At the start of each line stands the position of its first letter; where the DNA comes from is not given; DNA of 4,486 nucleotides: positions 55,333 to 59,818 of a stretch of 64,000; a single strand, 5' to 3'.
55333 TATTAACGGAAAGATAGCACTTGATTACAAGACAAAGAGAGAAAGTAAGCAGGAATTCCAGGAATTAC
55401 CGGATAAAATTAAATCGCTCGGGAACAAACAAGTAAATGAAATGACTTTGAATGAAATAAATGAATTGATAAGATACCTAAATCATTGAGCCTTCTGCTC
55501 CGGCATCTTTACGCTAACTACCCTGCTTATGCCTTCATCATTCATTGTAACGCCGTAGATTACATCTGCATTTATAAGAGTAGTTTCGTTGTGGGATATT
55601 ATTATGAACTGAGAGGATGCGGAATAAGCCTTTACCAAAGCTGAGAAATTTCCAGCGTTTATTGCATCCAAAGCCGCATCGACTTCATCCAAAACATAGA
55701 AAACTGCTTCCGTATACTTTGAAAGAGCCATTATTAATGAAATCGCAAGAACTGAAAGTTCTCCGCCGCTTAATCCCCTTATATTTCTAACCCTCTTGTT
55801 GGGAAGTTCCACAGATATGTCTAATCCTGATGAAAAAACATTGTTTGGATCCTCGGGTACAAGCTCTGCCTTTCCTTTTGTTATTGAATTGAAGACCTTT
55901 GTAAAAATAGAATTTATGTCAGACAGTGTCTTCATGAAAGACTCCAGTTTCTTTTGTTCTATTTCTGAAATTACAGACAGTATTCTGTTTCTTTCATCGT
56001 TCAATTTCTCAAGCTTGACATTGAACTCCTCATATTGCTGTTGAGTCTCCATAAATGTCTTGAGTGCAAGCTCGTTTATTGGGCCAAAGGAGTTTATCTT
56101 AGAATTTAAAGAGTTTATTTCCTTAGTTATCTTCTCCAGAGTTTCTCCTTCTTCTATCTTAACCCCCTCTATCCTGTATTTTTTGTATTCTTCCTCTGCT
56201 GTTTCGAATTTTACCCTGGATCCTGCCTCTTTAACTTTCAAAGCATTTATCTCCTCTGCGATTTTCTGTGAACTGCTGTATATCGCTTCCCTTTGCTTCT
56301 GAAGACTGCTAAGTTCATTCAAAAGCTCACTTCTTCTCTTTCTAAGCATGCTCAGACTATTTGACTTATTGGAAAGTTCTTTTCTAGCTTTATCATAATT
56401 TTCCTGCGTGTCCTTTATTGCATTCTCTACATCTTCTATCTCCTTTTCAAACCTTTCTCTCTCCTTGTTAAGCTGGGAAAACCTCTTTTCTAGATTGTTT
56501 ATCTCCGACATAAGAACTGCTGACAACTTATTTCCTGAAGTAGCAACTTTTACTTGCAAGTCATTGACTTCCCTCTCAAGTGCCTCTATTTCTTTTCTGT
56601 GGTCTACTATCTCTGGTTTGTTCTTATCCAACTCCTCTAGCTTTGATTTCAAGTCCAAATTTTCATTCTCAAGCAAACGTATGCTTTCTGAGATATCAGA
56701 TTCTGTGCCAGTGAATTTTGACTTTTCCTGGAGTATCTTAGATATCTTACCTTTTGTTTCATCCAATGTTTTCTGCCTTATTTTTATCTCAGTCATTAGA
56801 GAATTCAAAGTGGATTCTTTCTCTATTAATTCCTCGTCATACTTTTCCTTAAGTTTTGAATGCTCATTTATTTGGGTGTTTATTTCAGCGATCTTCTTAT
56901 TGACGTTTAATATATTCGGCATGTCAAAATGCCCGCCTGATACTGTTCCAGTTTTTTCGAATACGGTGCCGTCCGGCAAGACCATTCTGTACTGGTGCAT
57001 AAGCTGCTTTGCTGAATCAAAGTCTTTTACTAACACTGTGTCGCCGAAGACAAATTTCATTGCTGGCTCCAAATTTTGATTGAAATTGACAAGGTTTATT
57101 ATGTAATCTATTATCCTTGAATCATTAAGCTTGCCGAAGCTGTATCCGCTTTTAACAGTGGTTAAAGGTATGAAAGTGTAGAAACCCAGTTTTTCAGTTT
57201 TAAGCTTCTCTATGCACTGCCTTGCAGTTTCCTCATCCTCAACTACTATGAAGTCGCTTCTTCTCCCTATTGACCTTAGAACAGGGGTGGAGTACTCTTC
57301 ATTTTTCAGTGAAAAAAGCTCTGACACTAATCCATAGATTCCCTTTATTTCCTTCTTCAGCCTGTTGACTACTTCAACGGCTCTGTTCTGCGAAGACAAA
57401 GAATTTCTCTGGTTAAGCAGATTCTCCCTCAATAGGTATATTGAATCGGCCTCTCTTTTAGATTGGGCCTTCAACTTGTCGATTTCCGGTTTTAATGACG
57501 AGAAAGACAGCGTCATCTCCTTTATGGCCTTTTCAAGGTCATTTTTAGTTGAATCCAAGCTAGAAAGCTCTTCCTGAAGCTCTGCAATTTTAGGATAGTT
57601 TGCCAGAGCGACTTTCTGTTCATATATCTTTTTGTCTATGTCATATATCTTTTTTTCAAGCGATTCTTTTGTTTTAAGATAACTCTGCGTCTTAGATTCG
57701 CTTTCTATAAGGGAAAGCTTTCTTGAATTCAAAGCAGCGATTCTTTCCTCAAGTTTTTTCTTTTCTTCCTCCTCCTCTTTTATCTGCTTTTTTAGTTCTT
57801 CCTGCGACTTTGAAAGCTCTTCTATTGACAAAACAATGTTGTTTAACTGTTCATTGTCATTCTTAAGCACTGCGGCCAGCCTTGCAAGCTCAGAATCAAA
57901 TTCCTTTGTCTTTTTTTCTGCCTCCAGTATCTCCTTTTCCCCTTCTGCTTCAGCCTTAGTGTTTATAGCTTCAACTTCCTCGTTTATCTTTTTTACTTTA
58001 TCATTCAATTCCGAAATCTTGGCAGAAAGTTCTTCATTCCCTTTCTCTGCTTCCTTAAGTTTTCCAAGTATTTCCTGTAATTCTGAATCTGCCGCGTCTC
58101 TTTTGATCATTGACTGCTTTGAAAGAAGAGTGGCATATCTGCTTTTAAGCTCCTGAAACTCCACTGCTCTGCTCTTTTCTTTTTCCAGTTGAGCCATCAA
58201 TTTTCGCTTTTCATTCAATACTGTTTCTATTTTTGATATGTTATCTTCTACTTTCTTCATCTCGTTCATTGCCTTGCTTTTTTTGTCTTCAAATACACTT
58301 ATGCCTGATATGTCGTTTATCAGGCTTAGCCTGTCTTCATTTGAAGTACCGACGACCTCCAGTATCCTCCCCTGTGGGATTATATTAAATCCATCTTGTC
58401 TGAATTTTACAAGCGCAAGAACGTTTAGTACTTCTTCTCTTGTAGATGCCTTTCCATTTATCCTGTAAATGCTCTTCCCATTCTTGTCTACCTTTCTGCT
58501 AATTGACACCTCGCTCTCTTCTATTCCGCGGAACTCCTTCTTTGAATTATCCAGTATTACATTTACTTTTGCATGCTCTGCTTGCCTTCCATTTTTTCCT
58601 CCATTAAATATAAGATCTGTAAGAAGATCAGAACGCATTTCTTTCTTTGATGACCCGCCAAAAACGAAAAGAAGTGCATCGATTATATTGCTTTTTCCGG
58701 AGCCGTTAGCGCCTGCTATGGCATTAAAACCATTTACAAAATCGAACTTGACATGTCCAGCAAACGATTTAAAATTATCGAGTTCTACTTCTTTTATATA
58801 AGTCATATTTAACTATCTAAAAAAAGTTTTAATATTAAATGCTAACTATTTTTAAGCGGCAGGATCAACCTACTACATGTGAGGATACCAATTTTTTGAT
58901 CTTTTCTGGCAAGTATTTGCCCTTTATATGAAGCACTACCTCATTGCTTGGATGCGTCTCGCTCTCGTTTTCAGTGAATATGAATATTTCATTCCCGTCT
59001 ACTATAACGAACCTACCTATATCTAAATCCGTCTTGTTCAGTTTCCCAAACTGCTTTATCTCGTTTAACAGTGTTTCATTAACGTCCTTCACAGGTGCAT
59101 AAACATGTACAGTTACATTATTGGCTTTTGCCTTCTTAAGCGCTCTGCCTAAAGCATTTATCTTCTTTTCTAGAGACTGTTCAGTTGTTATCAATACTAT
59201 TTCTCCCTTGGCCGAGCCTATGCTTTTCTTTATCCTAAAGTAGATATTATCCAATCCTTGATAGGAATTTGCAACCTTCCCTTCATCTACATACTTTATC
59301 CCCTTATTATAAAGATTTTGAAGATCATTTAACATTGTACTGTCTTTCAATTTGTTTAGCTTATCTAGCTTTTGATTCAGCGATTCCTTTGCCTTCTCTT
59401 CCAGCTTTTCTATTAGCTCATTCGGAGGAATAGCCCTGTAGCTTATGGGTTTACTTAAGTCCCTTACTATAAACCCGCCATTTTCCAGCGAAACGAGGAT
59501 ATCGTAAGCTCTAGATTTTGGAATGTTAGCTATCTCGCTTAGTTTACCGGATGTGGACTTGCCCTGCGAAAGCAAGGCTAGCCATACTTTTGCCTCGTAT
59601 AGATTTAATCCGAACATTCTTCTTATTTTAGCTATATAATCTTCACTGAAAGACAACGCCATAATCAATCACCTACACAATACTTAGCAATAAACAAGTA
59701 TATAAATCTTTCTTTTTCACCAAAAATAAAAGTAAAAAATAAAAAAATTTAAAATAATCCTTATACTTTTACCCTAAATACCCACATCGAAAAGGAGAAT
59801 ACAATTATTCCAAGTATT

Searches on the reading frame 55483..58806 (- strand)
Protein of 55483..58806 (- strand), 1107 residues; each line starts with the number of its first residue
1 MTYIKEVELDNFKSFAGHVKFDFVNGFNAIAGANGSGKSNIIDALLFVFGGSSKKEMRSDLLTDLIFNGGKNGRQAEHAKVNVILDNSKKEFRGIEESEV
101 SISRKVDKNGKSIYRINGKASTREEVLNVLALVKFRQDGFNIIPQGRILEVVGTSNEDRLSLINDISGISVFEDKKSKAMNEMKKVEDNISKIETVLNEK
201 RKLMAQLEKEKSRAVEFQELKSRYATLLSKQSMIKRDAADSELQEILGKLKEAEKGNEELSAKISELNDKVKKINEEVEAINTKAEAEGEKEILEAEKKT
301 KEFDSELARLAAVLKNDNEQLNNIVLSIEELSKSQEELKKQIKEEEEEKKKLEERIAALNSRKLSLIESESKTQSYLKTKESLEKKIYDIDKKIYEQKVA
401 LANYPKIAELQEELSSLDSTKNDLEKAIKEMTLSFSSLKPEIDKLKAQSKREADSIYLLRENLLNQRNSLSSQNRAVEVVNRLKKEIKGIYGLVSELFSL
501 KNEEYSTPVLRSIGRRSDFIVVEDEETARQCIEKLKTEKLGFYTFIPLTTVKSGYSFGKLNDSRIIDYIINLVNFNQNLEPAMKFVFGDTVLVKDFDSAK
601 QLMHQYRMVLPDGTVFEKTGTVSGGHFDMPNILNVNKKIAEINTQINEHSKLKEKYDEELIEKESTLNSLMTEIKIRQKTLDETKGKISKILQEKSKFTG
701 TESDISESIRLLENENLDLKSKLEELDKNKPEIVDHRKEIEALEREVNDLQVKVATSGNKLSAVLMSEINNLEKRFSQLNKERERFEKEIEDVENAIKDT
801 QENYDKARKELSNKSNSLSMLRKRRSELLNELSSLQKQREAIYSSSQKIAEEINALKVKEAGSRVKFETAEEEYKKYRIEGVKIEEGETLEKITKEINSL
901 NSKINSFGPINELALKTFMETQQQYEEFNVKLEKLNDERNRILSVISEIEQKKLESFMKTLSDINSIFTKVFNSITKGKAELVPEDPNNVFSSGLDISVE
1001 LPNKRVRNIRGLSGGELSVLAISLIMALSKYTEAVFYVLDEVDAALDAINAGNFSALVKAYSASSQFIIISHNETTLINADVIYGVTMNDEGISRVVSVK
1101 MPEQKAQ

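Call 37: search_protein_families(library=pfam, proteins=[window:55483-58806:-], max_evalue=0.001)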
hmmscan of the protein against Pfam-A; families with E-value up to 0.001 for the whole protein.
window:55483-58806:- (1107 aa): 6 families
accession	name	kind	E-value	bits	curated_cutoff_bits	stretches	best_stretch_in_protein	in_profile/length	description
PF02463.25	SMC_N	-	6e-49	166.9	40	2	3-138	1-135/220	RecF/RecN/SMC N terminal domain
PF06470.18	SMC_hinge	-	8e-24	84.7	22.5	1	488-602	2-115/116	SMC proteins Flexible Hinge Domain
PF13476.12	AAA_23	-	4.3e-12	47.5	27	1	7-230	2-199/201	AAA domain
PF13555.12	AAA_29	-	7.6e-07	29.2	27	1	5-53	2-50/61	P-loop containing region of AAA domain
PF13175.12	AAA_15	-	1.3e-06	28.7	32.1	1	3-294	2-291/374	AAA ATPase domain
PF13304.12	AAA_21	-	1.4e-06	29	27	1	27-92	1-60/304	AAA domain, putative AbiEii toxin, Type IV TA system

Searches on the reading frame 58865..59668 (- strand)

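Call 37: search_protein_families(library=pfam, proteins=[window:58865-59668:-], max_evalue=0.001)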
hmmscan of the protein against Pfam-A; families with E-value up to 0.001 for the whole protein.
window:58865-59668:- (267 aa): 1 family
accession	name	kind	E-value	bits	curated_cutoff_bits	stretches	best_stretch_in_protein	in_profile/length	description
PF01978.25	TrmB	-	8.1e-19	67.7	25.6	1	18-83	3-68/68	Sugar-specific transcriptional regulator TrmB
